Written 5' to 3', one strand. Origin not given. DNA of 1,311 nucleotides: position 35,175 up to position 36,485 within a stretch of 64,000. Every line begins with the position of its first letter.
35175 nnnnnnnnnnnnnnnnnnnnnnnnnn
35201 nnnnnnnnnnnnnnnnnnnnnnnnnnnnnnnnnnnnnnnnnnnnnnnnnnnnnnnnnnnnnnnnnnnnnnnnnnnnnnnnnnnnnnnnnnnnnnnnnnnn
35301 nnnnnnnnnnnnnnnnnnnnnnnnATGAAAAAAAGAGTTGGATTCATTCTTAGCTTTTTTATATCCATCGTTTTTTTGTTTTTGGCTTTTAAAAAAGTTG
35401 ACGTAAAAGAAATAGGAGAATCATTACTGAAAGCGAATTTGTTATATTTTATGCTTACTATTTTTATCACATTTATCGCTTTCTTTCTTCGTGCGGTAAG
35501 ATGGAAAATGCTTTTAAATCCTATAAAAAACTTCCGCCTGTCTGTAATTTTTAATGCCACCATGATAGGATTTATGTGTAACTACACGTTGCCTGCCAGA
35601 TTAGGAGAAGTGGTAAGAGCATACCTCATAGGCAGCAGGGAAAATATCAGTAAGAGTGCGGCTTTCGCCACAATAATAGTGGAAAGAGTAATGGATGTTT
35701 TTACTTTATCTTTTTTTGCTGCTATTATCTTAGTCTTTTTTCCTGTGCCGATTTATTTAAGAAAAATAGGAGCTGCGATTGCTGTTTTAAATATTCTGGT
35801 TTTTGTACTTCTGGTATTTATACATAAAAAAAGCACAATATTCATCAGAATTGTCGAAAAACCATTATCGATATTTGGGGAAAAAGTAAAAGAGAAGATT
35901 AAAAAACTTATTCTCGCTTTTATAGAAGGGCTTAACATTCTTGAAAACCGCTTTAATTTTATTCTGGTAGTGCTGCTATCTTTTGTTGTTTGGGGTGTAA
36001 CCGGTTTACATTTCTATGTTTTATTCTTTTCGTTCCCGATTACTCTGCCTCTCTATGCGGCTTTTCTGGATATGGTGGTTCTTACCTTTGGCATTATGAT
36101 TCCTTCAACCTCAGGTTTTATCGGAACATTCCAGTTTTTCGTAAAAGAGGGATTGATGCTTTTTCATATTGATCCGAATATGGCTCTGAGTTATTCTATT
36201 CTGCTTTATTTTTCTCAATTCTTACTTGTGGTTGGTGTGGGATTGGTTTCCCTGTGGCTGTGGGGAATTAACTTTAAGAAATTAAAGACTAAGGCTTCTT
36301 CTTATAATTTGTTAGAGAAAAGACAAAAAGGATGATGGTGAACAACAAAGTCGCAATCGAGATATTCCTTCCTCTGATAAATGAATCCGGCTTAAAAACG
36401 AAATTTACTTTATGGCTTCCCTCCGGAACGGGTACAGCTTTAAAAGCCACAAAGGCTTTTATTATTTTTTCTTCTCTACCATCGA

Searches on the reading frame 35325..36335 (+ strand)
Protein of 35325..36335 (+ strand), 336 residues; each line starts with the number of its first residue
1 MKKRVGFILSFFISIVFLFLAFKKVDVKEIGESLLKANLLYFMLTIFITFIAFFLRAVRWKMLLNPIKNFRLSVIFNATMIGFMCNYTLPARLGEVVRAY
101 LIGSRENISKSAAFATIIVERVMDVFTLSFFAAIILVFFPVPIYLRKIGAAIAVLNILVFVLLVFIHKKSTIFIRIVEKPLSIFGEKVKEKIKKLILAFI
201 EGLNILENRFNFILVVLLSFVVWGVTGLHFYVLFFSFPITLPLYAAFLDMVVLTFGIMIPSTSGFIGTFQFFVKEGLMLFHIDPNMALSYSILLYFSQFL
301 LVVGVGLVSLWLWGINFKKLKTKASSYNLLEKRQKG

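Call 89: search_protein_families(library=pfam, proteins=[window:35325-36335:+])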
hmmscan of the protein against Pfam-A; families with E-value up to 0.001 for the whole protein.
window:35325-36335:+ (336 aa): 1 family
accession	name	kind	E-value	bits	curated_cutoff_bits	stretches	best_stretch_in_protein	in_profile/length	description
PF03706.18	LPG_synthase_TM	-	3.8e-48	164.9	33.4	1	8-306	2-302/302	Lysylphosphatidylglycerol synthase TM region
